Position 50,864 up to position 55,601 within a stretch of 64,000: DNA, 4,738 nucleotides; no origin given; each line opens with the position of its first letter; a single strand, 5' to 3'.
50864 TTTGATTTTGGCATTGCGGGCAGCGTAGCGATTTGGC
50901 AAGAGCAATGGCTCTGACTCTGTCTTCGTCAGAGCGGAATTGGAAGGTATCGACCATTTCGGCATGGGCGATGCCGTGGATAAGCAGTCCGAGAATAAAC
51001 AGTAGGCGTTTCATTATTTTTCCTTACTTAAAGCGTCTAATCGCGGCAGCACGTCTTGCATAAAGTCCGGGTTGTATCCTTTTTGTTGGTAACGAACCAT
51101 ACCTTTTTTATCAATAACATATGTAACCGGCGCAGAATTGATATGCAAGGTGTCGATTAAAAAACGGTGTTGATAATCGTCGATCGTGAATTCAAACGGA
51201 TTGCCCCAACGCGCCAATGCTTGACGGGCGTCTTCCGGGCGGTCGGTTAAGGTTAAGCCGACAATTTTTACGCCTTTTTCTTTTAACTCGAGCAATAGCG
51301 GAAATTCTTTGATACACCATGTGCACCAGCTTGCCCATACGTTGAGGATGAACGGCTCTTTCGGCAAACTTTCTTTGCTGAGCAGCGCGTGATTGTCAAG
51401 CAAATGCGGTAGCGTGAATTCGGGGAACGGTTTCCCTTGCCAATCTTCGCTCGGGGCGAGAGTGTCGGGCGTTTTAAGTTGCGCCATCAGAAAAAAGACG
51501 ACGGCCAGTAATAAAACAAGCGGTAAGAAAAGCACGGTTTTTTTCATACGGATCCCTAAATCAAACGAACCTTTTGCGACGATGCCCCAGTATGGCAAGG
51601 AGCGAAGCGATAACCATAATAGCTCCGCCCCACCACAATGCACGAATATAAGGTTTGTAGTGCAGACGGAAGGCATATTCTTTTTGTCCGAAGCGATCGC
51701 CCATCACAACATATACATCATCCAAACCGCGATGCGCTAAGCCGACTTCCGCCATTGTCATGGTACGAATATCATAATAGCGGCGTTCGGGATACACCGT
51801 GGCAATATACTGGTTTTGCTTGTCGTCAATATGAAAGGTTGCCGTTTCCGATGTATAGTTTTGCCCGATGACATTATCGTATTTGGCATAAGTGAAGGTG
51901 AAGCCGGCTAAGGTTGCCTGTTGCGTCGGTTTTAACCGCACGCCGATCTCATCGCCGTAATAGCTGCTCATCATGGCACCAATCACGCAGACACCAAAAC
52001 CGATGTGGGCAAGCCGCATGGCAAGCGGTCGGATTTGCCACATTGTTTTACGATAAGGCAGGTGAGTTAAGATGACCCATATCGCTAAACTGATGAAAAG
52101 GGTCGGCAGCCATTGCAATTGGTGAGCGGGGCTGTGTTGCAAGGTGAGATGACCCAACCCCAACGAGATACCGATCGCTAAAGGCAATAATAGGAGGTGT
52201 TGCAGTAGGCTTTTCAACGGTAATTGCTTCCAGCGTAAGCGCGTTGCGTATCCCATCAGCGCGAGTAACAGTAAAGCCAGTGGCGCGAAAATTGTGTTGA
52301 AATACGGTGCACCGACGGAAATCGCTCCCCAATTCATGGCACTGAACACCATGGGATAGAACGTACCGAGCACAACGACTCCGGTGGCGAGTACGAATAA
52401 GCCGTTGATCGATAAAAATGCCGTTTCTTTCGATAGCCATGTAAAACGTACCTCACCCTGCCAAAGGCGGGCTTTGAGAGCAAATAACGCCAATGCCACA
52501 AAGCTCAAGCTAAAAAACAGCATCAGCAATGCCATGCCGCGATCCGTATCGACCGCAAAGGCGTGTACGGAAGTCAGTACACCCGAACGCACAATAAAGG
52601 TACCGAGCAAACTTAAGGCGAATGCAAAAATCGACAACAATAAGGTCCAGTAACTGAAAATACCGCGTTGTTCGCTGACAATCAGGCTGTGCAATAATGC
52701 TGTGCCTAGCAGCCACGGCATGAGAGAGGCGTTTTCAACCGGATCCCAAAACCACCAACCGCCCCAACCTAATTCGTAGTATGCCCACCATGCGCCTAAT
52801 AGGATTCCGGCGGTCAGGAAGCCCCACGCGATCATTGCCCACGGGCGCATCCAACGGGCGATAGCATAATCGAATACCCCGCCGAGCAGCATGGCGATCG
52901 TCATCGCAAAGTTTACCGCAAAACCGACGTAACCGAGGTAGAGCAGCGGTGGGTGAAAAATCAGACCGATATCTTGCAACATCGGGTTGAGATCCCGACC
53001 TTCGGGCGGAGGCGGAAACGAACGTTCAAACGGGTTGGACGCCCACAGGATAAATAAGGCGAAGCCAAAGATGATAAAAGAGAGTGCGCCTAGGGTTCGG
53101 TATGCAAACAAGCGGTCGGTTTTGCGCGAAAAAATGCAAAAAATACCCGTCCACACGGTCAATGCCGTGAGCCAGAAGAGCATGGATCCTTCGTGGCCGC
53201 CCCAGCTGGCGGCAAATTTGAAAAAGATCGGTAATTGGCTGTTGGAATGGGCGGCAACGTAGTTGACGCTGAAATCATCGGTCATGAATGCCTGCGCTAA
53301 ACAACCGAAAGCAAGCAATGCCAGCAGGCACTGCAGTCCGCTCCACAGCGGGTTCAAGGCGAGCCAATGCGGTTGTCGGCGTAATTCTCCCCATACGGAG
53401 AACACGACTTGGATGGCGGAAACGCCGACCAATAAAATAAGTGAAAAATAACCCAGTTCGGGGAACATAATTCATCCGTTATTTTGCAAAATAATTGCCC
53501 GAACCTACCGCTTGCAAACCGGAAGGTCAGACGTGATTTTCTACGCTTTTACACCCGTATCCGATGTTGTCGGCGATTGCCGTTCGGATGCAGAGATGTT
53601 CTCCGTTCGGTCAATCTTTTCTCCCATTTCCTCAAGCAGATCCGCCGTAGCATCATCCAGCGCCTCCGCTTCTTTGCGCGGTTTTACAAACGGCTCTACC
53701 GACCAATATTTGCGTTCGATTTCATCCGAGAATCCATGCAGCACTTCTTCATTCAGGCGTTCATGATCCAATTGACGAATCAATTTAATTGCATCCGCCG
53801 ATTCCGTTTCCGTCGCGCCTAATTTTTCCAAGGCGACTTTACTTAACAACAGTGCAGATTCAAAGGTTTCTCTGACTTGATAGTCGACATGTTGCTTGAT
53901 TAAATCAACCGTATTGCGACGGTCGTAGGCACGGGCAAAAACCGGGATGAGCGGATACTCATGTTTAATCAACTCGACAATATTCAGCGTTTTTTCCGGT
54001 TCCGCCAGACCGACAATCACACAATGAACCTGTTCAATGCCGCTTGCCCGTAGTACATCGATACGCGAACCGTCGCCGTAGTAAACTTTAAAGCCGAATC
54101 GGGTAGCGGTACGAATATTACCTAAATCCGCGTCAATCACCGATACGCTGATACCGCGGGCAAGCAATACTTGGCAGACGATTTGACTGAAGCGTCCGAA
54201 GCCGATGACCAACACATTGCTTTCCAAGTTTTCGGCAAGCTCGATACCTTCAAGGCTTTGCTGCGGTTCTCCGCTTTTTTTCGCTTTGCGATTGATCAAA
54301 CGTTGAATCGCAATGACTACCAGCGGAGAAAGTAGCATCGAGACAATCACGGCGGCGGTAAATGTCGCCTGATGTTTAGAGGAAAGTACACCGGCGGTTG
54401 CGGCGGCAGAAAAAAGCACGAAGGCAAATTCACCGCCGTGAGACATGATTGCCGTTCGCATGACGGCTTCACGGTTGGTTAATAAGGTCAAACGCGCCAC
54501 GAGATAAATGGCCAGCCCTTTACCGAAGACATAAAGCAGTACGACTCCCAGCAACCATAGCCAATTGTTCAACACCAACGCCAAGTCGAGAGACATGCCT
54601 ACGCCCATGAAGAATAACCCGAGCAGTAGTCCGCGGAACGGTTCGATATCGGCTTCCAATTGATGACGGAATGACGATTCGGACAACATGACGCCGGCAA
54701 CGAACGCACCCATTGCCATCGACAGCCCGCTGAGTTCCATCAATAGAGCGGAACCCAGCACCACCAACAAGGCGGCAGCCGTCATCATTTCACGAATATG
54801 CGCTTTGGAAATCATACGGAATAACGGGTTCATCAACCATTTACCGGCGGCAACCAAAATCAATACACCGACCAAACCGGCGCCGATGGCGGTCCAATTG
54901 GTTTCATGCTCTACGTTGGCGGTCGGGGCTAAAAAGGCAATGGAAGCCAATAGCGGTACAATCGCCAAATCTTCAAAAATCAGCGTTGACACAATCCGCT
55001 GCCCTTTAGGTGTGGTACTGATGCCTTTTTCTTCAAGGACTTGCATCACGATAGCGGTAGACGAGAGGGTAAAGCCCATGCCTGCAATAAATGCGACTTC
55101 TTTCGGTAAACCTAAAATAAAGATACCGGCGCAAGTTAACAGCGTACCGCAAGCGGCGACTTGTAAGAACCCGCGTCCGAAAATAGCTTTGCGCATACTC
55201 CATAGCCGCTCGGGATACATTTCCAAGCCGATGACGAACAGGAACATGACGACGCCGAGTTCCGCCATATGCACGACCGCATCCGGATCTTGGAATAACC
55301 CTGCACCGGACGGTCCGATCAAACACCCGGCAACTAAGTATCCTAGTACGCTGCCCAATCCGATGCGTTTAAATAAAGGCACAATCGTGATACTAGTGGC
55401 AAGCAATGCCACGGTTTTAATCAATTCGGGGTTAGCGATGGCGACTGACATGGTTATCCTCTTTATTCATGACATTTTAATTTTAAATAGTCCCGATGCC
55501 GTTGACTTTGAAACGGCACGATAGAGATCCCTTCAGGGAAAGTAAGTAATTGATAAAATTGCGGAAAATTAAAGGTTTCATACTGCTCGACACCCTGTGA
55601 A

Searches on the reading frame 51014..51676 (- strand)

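Call 40: search_protein_families(library=ncbifam, proteins=[window:51014-51676:-], max_evalue=1e-10)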
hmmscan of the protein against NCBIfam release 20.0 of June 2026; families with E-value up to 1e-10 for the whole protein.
window:51014-51676:- (220 aa): 3 families
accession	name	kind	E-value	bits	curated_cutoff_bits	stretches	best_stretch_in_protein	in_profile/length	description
TIGR00385.1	dsbE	subfamily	4.6e-29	101.2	123.15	1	49-214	3-172/173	DsbE family thiol:disulfide interchange protein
NF011941.0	PRK15412.1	equivalog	5.7e-22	78.1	359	1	44-217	1-180/185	thiol:disulfide interchange protein DsbE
NF002854.0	PRK03147.1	subfamily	1.4e-14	54.4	170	1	53-201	15-159/176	thiol-disulfide oxidoreductase ResA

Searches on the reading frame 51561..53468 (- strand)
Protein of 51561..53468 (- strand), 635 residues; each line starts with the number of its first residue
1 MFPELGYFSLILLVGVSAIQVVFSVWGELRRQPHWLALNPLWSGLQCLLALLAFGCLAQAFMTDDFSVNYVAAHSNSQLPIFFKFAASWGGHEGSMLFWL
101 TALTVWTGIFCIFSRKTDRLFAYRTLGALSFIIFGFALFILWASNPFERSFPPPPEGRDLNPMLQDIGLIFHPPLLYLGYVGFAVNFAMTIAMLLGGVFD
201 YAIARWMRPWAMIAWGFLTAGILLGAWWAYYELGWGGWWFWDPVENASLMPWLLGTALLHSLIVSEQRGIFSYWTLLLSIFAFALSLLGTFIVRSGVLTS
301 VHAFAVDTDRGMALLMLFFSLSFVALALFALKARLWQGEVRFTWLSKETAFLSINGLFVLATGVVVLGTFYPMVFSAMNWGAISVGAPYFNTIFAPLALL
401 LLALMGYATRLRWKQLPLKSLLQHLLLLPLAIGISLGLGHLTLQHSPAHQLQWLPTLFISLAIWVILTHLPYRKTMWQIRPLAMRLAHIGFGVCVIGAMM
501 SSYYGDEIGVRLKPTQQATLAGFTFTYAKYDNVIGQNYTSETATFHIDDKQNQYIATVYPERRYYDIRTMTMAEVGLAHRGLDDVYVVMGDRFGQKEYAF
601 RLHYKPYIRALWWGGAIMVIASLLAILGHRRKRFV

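Call 40: search_protein_families(library=ncbifam, proteins=[window:51561-53468:-], max_evalue=1e-10)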
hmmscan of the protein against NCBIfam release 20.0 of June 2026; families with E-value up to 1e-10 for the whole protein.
window:51561-53468:- (635 aa): 3 families
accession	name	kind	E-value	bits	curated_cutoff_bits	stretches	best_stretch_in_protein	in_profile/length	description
TIGR03145.1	cyt_nit_nrfE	subfamily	1.6e-279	929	927.3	1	1-627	1-631/631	heme lyase NrfEFG subunit NrfE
TIGR00353.1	nrfE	subfamily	1.8e-217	723.8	569.05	1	53-632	1-578/578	heme lyase CcmF/NrfE family subunit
NF007691.0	PRK10369.1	subfamily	7.8e-172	573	394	1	2-632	4-571/573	heme lyase NrfEFG subunit NrfE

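Call 58: find_encoding_contigs(protein=window:51561-53468:-, flank=10000, max_places=10)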
Protein window:51561-53468:- (635 aa): 11 contigs read that carry it; 3 places shown.
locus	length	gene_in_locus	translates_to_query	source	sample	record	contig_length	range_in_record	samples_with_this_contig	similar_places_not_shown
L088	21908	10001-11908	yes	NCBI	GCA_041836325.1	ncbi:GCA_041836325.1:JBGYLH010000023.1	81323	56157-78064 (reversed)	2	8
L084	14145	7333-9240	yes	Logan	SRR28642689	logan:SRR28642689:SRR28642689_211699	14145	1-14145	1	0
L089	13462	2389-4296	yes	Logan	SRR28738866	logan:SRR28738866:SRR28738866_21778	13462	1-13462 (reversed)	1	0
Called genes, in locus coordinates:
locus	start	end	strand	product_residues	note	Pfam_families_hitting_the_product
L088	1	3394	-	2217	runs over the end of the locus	?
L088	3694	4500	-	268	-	PF00557:Peptidase_M24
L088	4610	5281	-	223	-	PF02592:Vut_1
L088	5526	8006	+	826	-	PF12633:Adenyl_cycl_N, PF01295:Adenylate_cycl, PF26690:Adenylate_cycl_3rd, PF26691:Adenylate_cycl_4th, PF26693:Adenylate_cycl_C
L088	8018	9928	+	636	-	PF00999:Na_H_Exchanger, PF02254:TrkA_N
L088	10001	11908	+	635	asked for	PF01578:Cytochrom_C_asm, PF16327:CcmF_C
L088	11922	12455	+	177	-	PF00578:AhpC-TSA, PF08534:Redoxin, PF13905:Thioredoxin_8 (faint)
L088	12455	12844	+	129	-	PF03918:CcmH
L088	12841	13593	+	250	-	PF13431:TPR_17 (faint), PF00515:TPR_1 (faint), PF07719:TPR_2 (faint), PF23914:TPR_CcmH_CycH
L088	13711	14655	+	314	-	PF01118:Semialdhyde_dh (weak), PF22698:Semialdhyde_dhC_1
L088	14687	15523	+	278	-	PF00696:AA_kinase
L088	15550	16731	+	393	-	PF00202:Aminotran_3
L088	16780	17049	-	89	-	PF00312:Ribosomal_S15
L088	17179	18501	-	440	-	PF00999:Na_H_Exchanger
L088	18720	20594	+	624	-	PF13623:SurA_N_2, PF13624:SurA_N_3, PF13145:Rotamase_2, PF13616:Rotamase_3, PF00639:Rotamase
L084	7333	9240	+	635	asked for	PF01578:Cytochrom_C_asm, PF16327:CcmF_C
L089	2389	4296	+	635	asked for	PF01578:Cytochrom_C_asm, PF16327:CcmF_C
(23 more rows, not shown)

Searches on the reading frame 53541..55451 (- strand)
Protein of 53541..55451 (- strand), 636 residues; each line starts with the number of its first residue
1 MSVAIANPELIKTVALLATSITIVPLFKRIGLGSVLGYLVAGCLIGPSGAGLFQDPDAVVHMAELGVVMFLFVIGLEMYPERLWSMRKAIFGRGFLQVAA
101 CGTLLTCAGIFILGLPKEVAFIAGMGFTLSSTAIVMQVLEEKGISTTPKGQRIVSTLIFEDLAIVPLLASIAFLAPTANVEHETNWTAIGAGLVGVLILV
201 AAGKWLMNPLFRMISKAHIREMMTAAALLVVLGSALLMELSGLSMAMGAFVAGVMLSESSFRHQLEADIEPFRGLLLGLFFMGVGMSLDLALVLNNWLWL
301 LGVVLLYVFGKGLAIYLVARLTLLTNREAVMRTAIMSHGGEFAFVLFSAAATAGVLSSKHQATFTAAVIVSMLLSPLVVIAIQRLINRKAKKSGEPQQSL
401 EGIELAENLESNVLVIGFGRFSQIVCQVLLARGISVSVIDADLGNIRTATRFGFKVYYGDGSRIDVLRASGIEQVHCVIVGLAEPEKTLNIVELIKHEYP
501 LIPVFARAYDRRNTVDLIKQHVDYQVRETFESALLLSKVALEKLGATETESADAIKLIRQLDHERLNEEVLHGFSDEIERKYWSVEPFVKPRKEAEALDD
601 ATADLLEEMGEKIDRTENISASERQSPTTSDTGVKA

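Call 40: search_protein_families(library=ncbifam, proteins=[window:53541-55451:-], max_evalue=1e-10)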
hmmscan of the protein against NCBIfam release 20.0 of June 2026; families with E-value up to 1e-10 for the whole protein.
window:53541-55451:- (636 aa): 5 families
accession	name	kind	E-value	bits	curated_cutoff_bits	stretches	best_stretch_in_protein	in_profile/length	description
NF002924.0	PRK03562.1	equivalog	3.5e-168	560.9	752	1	9-569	6-561/623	glutathione-regulated potassium-efflux system protein KefC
NF002973.0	PRK03659.1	equivalog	1.9e-159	532.1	804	1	11-571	8-561/602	glutathione-regulated potassium-efflux system protein KefB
TIGR00932.1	2a37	subfamily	1.8e-87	293.3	238.3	1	18-289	2-275/275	monovalent cation:proton antiporter-2 (CPA2) family protein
NF007950.1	PRK10669.1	equivalog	4.7e-52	177.6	700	1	17-521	15-527/547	YbaL family putative K(+) efflux transporter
NF045626.1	FeTrans_MagA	equivalog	5.7e-42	144.1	700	1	5-386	3-381/386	iron transporter MagA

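Call 53: find_encoding_contigs(protein=window:53541-55451:-, flank=10000, max_places=10)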
Protein window:53541-55451:- (636 aa): 12 contigs read that carry it; 4 places shown.
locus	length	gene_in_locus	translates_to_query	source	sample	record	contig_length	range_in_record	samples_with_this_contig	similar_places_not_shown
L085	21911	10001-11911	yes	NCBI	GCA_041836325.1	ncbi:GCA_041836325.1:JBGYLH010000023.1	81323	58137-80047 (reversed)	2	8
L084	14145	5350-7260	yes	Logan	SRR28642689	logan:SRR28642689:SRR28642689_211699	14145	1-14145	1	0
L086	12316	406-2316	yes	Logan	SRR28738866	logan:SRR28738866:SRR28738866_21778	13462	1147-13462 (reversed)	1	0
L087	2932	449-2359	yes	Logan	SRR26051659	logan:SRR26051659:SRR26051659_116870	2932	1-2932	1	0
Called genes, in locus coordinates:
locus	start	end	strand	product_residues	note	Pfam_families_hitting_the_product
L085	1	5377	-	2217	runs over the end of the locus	?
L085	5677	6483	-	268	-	PF00557:Peptidase_M24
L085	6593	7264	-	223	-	PF02592:Vut_1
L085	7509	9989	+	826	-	PF12633:Adenyl_cycl_N, PF01295:Adenylate_cycl, PF26690:Adenylate_cycl_3rd, PF26691:Adenylate_cycl_4th, PF26693:Adenylate_cycl_C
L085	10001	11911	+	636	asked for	PF00999:Na_H_Exchanger, PF02254:TrkA_N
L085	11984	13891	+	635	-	PF01578:Cytochrom_C_asm, PF16327:CcmF_C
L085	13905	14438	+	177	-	PF00578:AhpC-TSA, PF08534:Redoxin, PF13905:Thioredoxin_8 (faint)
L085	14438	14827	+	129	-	PF03918:CcmH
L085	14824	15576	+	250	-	PF13431:TPR_17 (faint), PF00515:TPR_1 (faint), PF07719:TPR_2 (faint), PF23914:TPR_CcmH_CycH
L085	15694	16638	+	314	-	PF01118:Semialdhyde_dh (weak), PF22698:Semialdhyde_dhC_1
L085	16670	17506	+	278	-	PF00696:AA_kinase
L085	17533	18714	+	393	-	PF00202:Aminotran_3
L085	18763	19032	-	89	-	PF00312:Ribosomal_S15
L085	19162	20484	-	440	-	PF00999:Na_H_Exchanger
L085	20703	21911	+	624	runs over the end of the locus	PF13623:SurA_N_2, PF13624:SurA_N_3, PF13145:Rotamase_2, PF13616:Rotamase_3, PF00639:Rotamase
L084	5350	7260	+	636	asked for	PF00999:Na_H_Exchanger, PF02254:TrkA_N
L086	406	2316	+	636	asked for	PF00999:Na_H_Exchanger, PF02254:TrkA_N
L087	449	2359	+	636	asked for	PF00999:Na_H_Exchanger, PF02254:TrkA_N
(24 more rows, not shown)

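Call 59: search_protein_families(library=pfam, proteins=[L085:1-5251:-], max_evalue=0.01)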
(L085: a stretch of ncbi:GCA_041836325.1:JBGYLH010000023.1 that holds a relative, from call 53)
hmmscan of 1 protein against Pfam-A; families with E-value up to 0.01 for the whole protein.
L085:1-5251:- (1750 aa): 3 families
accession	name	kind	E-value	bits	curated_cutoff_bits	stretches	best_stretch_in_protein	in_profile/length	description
PF05658.19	YadA_head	-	6.2e-111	361.4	25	25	546-572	1-27/27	YadA head domain repeat (2 copies)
PF05662.19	YadA_stalk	-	4e-22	78.8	28.4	4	1595-1629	1-35/43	Coiled stalk of trimeric autotransporter adhesin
PF13018.11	ESPR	-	1.2e-13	51.7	25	1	1-47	1-47/50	Extended Signal Peptide of Type V secretion system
